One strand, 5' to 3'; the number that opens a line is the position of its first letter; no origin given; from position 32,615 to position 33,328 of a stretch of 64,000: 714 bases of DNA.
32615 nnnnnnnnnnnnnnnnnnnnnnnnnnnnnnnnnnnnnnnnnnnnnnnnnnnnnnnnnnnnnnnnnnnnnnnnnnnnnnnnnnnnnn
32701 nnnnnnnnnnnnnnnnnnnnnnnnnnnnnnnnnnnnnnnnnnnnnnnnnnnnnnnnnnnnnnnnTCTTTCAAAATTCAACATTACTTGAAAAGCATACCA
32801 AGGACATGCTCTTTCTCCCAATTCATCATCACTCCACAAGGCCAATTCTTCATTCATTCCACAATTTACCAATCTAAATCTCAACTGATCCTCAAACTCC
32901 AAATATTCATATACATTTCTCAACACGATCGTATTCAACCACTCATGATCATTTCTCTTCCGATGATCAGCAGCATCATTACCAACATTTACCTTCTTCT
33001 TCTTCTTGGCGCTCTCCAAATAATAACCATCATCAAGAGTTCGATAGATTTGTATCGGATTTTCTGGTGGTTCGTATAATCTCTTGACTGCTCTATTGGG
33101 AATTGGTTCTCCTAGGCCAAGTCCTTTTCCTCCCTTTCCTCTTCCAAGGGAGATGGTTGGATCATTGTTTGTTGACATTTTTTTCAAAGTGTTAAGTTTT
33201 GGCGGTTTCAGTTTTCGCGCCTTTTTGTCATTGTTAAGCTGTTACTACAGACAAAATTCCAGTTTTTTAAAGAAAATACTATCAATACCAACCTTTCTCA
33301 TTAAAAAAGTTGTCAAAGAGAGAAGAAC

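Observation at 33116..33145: Exact histone H4 N-terminal tail 10-mer (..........) at the N-terminus of an unrelated 618-aa protein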

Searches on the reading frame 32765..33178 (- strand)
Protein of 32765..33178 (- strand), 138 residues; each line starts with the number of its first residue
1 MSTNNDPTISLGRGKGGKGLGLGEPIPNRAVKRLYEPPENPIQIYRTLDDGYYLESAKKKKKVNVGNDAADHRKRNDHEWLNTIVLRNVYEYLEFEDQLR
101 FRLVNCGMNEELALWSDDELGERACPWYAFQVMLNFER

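Call 17: search_protein_families(library=pfam, proteins=[window:32765-33178:-], max_evalue=10)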
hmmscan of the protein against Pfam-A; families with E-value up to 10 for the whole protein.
window:32765-33178:- (138 aa): 1 family
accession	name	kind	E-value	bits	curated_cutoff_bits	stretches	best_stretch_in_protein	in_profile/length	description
PF00646.38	F-box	-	0.081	13.3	20.5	1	85-105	8-28/43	F-box domain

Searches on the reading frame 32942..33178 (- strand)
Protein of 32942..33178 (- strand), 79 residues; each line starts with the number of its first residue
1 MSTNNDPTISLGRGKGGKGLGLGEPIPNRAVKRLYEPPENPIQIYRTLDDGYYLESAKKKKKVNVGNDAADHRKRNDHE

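Call 45: search_solved_structures(query=window:32942-33178:-, max_evalue=10, show_alignments=3)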
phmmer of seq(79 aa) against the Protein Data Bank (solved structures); distinct sequences matched with E-value up to 10: 26.
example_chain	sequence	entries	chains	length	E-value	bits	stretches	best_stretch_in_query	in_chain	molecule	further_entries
3azj_B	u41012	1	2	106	0.62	13.9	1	11-32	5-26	Histone H4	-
5w0v_C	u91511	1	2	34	0.75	13.6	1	12-32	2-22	Histone H4 1-34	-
3azm_B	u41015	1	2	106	0.8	13.5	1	11-32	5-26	Histone H4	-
3azl_B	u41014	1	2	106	0.85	13.5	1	11-32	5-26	Histone H4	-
5b40_B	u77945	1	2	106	0.99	13.2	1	11-32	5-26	Histone H4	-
7on1_b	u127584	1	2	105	1.3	12.9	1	12-31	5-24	Histone H4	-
4gqb_C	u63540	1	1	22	1.3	12.8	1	12-29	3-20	Histone H4 peptide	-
8vx5_B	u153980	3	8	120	1.4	12.8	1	12-32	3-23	Histone H4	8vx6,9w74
1p3i_B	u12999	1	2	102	1.5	12.7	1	12-32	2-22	Histone H4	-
1i2m_B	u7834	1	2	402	1.6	12.6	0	7-43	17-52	REGULATOR OF CHROMOSOME CONDENSATION 1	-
5tbk_I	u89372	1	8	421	1.6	12.6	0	7-43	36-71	Regulator of chromosome condensation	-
8ux1_L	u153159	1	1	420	1.6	12.6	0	7-43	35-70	Regulator of chromosome condensation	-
1a12_A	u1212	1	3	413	1.6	12.6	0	7-43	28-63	REGULATOR OF CHROMOSOME CONDENSATION 1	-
1p3f_B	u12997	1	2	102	1.6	12.6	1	12-32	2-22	Histone H4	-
8x2x_B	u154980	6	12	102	1.7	12.5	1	12-31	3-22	Histone H4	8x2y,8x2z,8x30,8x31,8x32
4kud_B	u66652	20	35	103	1.8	12.4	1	12-31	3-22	Histone H4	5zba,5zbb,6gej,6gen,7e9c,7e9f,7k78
1p3g_B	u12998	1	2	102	1.8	12.4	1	12-32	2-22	Histone H4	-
4m38_E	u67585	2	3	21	2.1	12.2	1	12-29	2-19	Histone H4 | Histone H4 peptide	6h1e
5jxt_R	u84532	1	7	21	2.4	12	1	12-27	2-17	Histone H4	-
1id3_B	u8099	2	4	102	2.6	11.9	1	12-31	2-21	HISTONE H4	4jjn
6vo5_C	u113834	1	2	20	3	11.7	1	12-25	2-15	Histone H4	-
2kwo_B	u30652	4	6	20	5.4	10.9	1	12-25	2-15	Histone peptide | HISTONE H4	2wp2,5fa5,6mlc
4psx_C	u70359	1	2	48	6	10.7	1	12-33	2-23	Histone H4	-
8zjr_B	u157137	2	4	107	6.5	10.6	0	10-32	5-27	Histone H4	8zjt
3azk_B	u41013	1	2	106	8.3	10.3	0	11-32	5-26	Histone H4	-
7lya_B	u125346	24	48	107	9.8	10.1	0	11-32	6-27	Histone H4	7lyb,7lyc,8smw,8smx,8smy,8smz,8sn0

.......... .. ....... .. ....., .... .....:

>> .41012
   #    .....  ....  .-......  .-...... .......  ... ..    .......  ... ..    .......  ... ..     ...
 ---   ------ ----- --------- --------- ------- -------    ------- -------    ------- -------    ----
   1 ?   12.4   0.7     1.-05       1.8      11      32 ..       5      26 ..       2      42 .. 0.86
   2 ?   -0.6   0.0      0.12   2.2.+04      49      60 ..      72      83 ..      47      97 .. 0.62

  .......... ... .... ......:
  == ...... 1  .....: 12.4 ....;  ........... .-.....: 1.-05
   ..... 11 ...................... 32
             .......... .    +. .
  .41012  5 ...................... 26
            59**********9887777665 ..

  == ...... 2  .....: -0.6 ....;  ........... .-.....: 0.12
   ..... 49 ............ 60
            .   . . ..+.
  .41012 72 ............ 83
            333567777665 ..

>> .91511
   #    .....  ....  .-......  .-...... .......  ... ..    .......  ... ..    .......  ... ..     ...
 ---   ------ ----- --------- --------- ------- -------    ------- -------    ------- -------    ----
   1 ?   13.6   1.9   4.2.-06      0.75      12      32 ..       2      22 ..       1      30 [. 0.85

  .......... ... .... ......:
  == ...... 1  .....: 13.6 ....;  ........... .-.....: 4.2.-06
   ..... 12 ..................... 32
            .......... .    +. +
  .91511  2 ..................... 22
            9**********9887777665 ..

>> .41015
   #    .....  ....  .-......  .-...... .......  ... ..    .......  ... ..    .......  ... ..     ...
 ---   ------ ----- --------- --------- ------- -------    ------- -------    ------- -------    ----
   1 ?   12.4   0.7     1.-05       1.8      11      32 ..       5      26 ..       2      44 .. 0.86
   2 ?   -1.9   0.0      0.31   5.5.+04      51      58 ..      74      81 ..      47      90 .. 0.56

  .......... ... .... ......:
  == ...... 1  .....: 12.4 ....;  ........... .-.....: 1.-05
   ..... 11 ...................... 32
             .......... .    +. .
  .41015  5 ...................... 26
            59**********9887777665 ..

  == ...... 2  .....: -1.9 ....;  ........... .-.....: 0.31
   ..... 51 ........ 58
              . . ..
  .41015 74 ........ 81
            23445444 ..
